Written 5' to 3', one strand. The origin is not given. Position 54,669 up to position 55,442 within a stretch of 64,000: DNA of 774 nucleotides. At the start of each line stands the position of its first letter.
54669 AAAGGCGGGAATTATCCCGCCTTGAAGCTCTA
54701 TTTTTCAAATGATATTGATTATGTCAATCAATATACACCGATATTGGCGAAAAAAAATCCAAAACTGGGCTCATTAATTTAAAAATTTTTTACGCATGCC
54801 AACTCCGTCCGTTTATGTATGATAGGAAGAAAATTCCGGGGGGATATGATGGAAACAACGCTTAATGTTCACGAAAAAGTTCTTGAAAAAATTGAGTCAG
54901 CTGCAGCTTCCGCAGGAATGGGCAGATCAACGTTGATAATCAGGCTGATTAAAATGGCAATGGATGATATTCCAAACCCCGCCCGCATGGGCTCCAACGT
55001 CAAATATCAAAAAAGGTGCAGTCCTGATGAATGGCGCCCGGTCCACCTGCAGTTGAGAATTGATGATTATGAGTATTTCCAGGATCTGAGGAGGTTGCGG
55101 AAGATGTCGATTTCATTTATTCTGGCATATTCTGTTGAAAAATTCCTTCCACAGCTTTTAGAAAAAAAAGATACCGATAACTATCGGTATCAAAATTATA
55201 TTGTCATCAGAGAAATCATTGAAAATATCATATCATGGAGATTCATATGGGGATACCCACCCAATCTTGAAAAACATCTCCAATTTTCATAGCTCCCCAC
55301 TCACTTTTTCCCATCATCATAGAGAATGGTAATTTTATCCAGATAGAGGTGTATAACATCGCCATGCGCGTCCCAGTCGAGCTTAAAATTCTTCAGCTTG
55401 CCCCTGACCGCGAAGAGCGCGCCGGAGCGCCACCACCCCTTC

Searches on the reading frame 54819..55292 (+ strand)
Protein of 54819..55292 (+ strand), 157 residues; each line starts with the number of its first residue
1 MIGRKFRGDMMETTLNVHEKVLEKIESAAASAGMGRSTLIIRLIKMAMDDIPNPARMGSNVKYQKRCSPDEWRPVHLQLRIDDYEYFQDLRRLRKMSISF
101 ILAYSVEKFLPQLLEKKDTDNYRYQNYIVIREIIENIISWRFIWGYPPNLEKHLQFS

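Call 6: search_protein_families(library=pfam, proteins=[window:54819-55292:+])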
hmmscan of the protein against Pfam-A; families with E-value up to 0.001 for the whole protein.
window:54819-55292:+ (157 aa): 0 families

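Call 44: search_protein_families(library=pfam, max_evalue=10, proteins=[window:54846-55289:+])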
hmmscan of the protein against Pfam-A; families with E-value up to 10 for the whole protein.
seq(148 aa): 1 family
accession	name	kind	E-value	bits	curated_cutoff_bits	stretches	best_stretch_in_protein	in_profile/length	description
PF01402.27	RHH_1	-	0.54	10.7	20.5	1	5-37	3-35/39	Ribbon-helix-helix protein, copG family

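Call 45: find_homologous_proteins(query=window:54846-55289:+, max_evalue=0.001)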
Query seq(148 aa) (148 aa): 10 proteins with E <= 0.001 among 37 candidates.
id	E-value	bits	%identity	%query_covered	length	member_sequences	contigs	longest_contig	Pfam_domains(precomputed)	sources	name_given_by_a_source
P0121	2.0e-93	328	100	99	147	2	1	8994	-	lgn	-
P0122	5.0e-69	248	74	100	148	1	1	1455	-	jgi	jgi:hypothetical protein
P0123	2.0e-62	227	69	99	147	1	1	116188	-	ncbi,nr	ncbi:MAG: hypothetical protein JW807_02380 [Spirochaetes bacterium]|nr:hypothetical protein [Spiroch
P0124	3.7e-58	213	68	97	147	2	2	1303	-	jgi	jgi:hypothetical protein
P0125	3.9e-57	210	67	97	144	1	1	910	-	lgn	-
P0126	4.6e-57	210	63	99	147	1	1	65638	PF07878.18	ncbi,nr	ncbi:MAG: hypothetical protein JW807_16100 [Spirochaetes bacterium]|nr:hypothetical protein [Spiroch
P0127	5.9e-48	180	55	97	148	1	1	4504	-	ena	-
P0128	4.3e-41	158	53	96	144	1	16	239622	-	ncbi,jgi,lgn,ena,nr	ncbi:MAG TPA: hypothetical protein PKN50_11010 [Spirochaetota bacterium]|jgi:hypothetical protein|nr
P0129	7.3e-40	154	53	90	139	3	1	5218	-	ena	-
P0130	1.5e-39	153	66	71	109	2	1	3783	-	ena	-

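Call 49: find_encoding_contigs(protein=P0123, flank=10000, max_places=2)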
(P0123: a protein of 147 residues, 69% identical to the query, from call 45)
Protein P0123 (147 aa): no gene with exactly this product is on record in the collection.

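Call 50: find_encoding_contigs(protein=P0126, flank=10000, max_places=2)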
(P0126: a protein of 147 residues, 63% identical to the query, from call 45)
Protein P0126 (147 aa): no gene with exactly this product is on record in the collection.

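Call 51: find_encoding_contigs(protein=P0128, flank=10000, max_places=4)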
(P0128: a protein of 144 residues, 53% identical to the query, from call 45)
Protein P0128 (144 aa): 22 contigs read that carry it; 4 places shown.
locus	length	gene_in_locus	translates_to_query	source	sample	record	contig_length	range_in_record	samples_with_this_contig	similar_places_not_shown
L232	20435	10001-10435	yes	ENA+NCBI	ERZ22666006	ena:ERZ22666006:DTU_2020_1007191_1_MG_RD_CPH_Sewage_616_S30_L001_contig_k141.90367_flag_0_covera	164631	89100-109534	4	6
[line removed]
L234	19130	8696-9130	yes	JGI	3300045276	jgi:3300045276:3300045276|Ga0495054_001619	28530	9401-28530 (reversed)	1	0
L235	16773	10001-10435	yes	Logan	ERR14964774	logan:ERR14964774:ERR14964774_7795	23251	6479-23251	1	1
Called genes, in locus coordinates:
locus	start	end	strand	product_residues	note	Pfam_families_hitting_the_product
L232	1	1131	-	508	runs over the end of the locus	PF00890:FAD_binding_2 (faint), PF01266:DAO (faint), PF01494:FAD_binding_3 (faint), PF07992:Pyr_redox_2 (weak), PF00732:GMC_oxred_N, PF05199:GMC_oxred_C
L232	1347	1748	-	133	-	-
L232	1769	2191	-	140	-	-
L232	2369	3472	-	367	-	PF12833:HTH_18, PF00165:HTH_AraC (weak)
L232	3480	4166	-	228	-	PF02517:Rce1-like (weak)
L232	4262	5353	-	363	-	-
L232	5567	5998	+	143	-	PF22381:Staph_reg_Sar_Rot, PF01978:TrmB (faint), PF12802:MarR_2, PF01047:MarR, PF09339:HTH_IclR (faint)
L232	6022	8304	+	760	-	PF00890:FAD_binding_2 (faint), PF01266:DAO (faint), PF07992:Pyr_redox_2 (faint), PF13450:NAD_binding_8 (weak), PF00732:GMC_oxred_N (weak), PF05199:GMC_oxred_C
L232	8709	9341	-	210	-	PF01121:CoaE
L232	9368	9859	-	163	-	PF03205:MobB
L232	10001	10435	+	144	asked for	-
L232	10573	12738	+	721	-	PF07696:7TMR-DISMED2, PF07695:7TMR-DISM_7TM, PF00015:MCPsignal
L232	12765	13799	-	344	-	PF01073:3Beta_HSD, PF01370:Epimerase, PF02719:Polysacc_synt_2 (faint), PF16363:GDP_Man_Dehyd, PF07993:NAD_binding_4 (weak)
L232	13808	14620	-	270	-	PF00106:adh_short, PF08659:KR, PF13561:adh_short_C2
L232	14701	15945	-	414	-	PF00108:Thiolase_N, PF00109:ketoacyl-synt (weak), PF08545:ACP_syn_III (faint), PF02803:Thiolase_C (weak), PF22691:Thiolase_C_1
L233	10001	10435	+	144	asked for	-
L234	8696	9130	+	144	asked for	-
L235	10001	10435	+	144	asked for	-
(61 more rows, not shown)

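Call 53: predict_structure(alignment_id=A1)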
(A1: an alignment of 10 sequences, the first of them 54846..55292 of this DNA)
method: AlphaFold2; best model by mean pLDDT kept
length: 148 residues; sequences in the alignment: 10
mean_pLDDT: 71.8   pTM: 0.59
mean pLDDT of the five models: 71.8, 70.4, 61.2, 49.3, 38.8
residues with pLDDT >= 90: 0; 70-90: 94; 50-70: 46; < 50: 8
segments of 3 or more residues with pLDDT < 50: 110-116
pLDDT, mean of each block of 10 residues (from residue 1): 78 84 79 84 63 62 79 75 77 86 70 49 71 58 59
secondary structure, 60 per line:
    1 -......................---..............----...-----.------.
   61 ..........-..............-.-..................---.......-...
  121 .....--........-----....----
elements in order: E2-9 H10-23 H27-40 E63-70 H72-85 H89-106 H110-116 E118-125 E128-135 H141-144
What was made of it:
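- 54846..55292 (+): Gene for a 148-aa single-chain tandem ribbon-helix-helix protein ('p157' family). It is the candidate binder of box A and carries one box itself. The AF2 model shows two beta-alpha-alpha units (call 53).
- On Ribbon-helix-helix superfamily, single-chain tandem type (for the protein at 54846-55292): The AF2 model has E2-9/H10-23/H27-40 and E63-70/H72-85/H89-106 (call 53).
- The lowest confidence falls exactly on residues 110-116, where the box sits (call 53).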

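Call 55: search_protein_representatives(alignment_id=A1)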
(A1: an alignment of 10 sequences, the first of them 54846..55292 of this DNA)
Query: 10 sequences, 147 profile positions. Proteins with E-value up to 0.001 (for the whole library): 658; up to 1e-10: 430; up to 1e-30: 73. The best 150 are listed.
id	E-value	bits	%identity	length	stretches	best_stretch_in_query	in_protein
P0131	2.2e-63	228.7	-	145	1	1-144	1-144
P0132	8.1e-63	226.8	-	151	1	1-146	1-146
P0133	1.7e-53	196.7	-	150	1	1-146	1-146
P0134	5.3e-51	188.5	-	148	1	1-145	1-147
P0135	6.1e-51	188.3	-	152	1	1-145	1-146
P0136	7.0e-49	181.7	-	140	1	1-139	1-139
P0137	1.4e-48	180.6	-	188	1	1-145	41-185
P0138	2.3e-47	176.7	-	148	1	1-145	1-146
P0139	3.8e-47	176.0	-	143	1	1-143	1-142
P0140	1.0e-46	174.6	-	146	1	2-144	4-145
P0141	1.6e-46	174.0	-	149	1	2-146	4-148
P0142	2.2e-46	173.6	-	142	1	1-139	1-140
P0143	5.3e-46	172.3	-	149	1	1-144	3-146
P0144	6.3e-45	168.8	-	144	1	1-141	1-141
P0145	1.7e-44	167.4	-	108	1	38-144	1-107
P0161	4.9e-37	143.2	-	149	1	2-140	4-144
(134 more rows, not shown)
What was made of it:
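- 54846..55292 (+): The family has 658 clusters (call 55).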

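Call 57: fold_search(model_id=the predicted structure, library=pdb)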
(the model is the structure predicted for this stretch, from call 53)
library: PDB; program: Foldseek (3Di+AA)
matches with E <= 10: 154; with E <= 0.001: 0
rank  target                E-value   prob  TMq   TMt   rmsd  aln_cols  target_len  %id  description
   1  9f0x_E                2.7e-03  1.00  0.45  0.57   5.0       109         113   12  CryoEM structure of the F plasmid relaxosome in its pre-initiation state, derived from the ds-27_+143-R Locally-refine (released 2025-06-04)
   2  9f0y_E                4.8e-03  1.00  0.47  0.60   4.5       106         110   12  CryoEM structure of the F plasmid relaxosome with TraI in its TE mode, derived from the ss-27_+8ds+9_+143-R Locally-re (released 2025-06-04)
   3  9f10_E                8.1e-03  1.00  0.46  0.58   5.0       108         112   12  CryoEM structure of the F plasmid relaxosome with TraI in its TE mode, without accessory protein TraM. Derived from th (released 2025-06-04)
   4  9f0z_E                8.6e-03  1.00  0.48  0.62   3.9       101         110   13  CryoEM structure of the F plasmid relaxosome with truncated TraI1-863 in its TE mode, derived from the ss-27_+8ds+9_+1 (released 2025-06-04)
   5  9f0y_G                1.1e-02  1.00  0.47  0.62   4.0       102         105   13  CryoEM structure of the F plasmid relaxosome with TraI in its TE mode, derived from the ss-27_+8ds+9_+143-R Locally-re (released 2025-06-04)
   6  9f12_E                1.2e-02  1.00  0.47  0.60   4.5       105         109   12  CryoEM structure of the F plasmid relaxosome with oriT DNA ss-27_-3ds-2_+143 and TraI its TE mode, derived from ss-27_ (released 2025-06-04)
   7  9f0y_F                1.2e-02  1.00  0.46  0.56   5.4       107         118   13  CryoEM structure of the F plasmid relaxosome with TraI in its TE mode, derived from the ss-27_+8ds+9_+143-R Locally-re (released 2025-06-04)
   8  9f11_G                1.2e-02  1.00  0.48  0.63   3.7       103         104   13  CryoEM structure of the F plasmid relaxosome with oriT DNA ss-27_+3ds+4_+143 and TraI its TE mode, derived from ss-27_ (released 2025-06-04)
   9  9f0z_G                3.5e-02  1.00  0.43  0.56   4.5       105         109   12  CryoEM structure of the F plasmid relaxosome with truncated TraI1-863 in its TE mode, derived from the ss-27_+8ds+9_+1 (released 2025-06-04)
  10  9f0x_F                4.7e-02  1.00  0.46  0.55   4.3       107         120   12  CryoEM structure of the F plasmid relaxosome in its pre-initiation state, derived from the ds-27_+143-R Locally-refine (released 2025-06-04)
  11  9f0x_G                1.6e-01  0.99  0.49  0.67   5.9       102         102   13  CryoEM structure of the F plasmid relaxosome in its pre-initiation state, derived from the ds-27_+143-R Locally-refine (released 2025-06-04)
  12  8fg6_B                2.2e-01  0.20  0.20  0.19  17.1       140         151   10  Design of amyloidogenic peptide traps (released 2024-03-20)
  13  7x4e                  2.6e-01  0.90  0.43  0.54   5.6       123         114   11  Structure of 10635-DndE (released 2022-04-20)
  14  4hv0_A                7.0e-01  0.84  0.44  0.68   9.6        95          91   17  Structure and Function of AvtR, a Novel Transcriptional Regulator from a Hyperthermophilic Archaeal Lipothrixvirus (released 2012-11-21)
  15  4hv0_D                8.4e-01  0.72  0.44  0.62   9.7       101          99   13  Structure and Function of AvtR, a Novel Transcriptional Regulator from a Hyperthermophilic Archaeal Lipothrixvirus (released 2012-11-21)
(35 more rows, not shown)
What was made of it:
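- On Ribbon-helix-helix superfamily, single-chain tandem type (for the protein at 54846-55292): Foldseek's top hits are TraY chains, AvtR, VirC2 and single-chain Arc (call 57).
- Closest known: F-plasmid TraY on oriT. Same: The predicted fold of the 54846-55292 product is an RHH pseudo-dimer in one chain (calls 53, 57).
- Foldseek's top matches are TraY chains of the F relaxosome, AvtR, VirC2 and single-chain Arc (call 57).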

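Call 60: find_related_loci(query=A1, collection=metagenome_contigs, flank=4000)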
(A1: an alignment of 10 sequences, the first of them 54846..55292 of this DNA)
Query A1 (148 aa) in metagenome_contigs; peptide patterns used: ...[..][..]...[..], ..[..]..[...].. (x = any residue, [..] = any of these).
214 stretches matched a pattern; 103 encode a relative of the query (tblastn E <= 1e-3); the best 80 are kept; 80 distinct loci.
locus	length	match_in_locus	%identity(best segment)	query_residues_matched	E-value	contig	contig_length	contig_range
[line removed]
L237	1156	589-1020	56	2-145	2e-57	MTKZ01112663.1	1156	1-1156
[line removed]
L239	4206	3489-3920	56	2-145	2e-54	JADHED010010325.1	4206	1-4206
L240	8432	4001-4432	57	2-145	5e-54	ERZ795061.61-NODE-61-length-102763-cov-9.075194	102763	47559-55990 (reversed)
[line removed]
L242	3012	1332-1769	52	2-147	1e-53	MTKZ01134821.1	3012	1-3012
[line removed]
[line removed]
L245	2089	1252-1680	56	2-145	1e-53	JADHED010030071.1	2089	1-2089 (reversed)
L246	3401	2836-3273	55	2-147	5e-53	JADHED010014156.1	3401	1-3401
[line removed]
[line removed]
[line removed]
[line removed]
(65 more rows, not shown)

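Call 75: search_protein_families(library=ncbifam, max_evalue=1, proteins=[window:54846-55292:+, P0128, P0133, P0161])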
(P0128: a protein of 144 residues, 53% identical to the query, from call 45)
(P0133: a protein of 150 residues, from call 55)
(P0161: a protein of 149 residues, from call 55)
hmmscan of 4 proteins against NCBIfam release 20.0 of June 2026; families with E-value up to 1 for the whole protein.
window:54846-55292:+ (148 aa): 2 families
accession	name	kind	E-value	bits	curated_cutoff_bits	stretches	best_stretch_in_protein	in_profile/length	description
NF050181.1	TA_anti_VapB_Myco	equivalog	0.052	14.1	60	1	7-39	8-40/72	type II toxin-antitoxin system VapB family antitoxin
NF008671.0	PRK11675.1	equivalog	0.18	12.3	62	0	5-39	54-88/95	LexA regulated protein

P0128 (144 aa): 4 families
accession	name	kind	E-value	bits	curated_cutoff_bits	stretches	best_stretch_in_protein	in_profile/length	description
NF053762.1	aCcr1_fam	equivalog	0.013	15.4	60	1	4-30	4-30/38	aCcr1 family cell cycle regulator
NF050181.1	TA_anti_VapB_Myco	equivalog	0.023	15.2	60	1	6-40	8-42/72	type II toxin-antitoxin system VapB family antitoxin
NF008671.0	PRK11675.1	equivalog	0.03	14.7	62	1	4-41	54-91/95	LexA regulated protein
NF003096.0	PRK04019.1-2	equivalog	0.041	13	479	1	15-57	49-90/338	50S ribosomal protein L10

P0133 (150 aa): 0 families

P0161 (149 aa): 5 families
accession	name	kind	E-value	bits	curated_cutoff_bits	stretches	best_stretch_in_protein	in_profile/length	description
NF048017.1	antitoxin_RelB_like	equivalog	0.0015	18.7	50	1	89-105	20-36/70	type II toxin-antitoxin system RelB family antitoxin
TIGR03351.1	PhnX-like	hypoth_equivalog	0.0026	17.8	218.9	1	5-85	11-87/220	phosphonatase-like hydrolase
NF008671.0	PRK11675.1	equivalog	0.012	16.1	62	0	6-40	54-88/95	LexA regulated protein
NF047399.1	BrnA_antitoxin_add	equivalog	0.089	13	60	1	2-36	32-66/70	type II toxin-antitoxin system BrnA family antitoxin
NF010302.0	PRK13740.1-3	equivalog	0.41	11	147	0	3-32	12-41/75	conjugal transfer relaxosome protein TraY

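Call 77: search_dna_similar(query=window:54846-55292:+, collection=plasmids, mode=protein, max_evalue=0.01, max_rows=10)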
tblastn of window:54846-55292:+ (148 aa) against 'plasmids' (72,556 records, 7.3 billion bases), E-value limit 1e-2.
No match.

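Call 78: search_dna_similar(query=window:54846-55292:+, collection=phages, mode=protein, max_evalue=0.01, max_rows=10)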
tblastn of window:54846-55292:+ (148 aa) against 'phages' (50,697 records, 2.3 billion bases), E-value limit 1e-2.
No match.

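Call 82: find_related_loci(query=A1, collection=viral_contigs, flank=3000)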
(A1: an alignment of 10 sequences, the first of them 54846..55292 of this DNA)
Query A1 (148 aa) in viral_contigs; peptide patterns used: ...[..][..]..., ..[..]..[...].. (x = any residue, [..] = any of these).
20 stretches matched a pattern, but none encodes a relative of the query by tblastn (E <= 1e-3).
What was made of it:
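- Closest known: F-plasmid TraY on oriT. Different: There is no relaxase, T4SS, plasmid or virus context (calls 77, 78, 82).
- Tried and rejected: The RHH protein has no relatives in plasmids, phages or viral contigs (calls 77, 78, 82).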

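Call 83: search_solved_structures(query=A1, max_evalue=10)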
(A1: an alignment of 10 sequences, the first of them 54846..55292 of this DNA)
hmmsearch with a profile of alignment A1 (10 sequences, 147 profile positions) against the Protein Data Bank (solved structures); distinct sequences matched with E-value up to 10: 9.
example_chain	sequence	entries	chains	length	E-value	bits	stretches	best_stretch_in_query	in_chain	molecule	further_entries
5cwg_A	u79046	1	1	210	2.2e-05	27.5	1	10-66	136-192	Designed helical repeat protein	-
5cwc_A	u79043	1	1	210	5.4e-05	26.2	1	9-65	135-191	Designed helical repeat protein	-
1b01_A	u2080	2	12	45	0.2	14.7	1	4-35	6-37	TRANSCRIPTIONAL REPRESSOR COPG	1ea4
2cpg_A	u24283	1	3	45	0.2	14.7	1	4-35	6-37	TRANSCRIPTIONAL REPRESSOR COPG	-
5x3t_A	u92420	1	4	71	0.72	12.9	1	2-46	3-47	Antitoxin VapB26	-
28jw_q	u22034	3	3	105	0.77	12.8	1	24-86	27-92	Small ribosomal subunit protein uS17c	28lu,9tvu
7wj0_A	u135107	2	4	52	1.3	12.1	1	1-38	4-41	Antitoxin MazE6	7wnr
8u12_A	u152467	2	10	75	1.3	12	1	4-35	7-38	Antitoxin Rv0298 | Antitoxin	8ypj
7mwr_B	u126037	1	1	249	2.7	11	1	9-64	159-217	LHD101B4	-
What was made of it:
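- On Ribbon-helix-helix superfamily, single-chain tandem type (for the protein at 54846-55292): Sequence support is only weak: RHH_1 at E 0.5 (call 44), CopG at E 0.2 (call 83) and antitoxin RHH models at E 0.002-0.05 (call 75).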
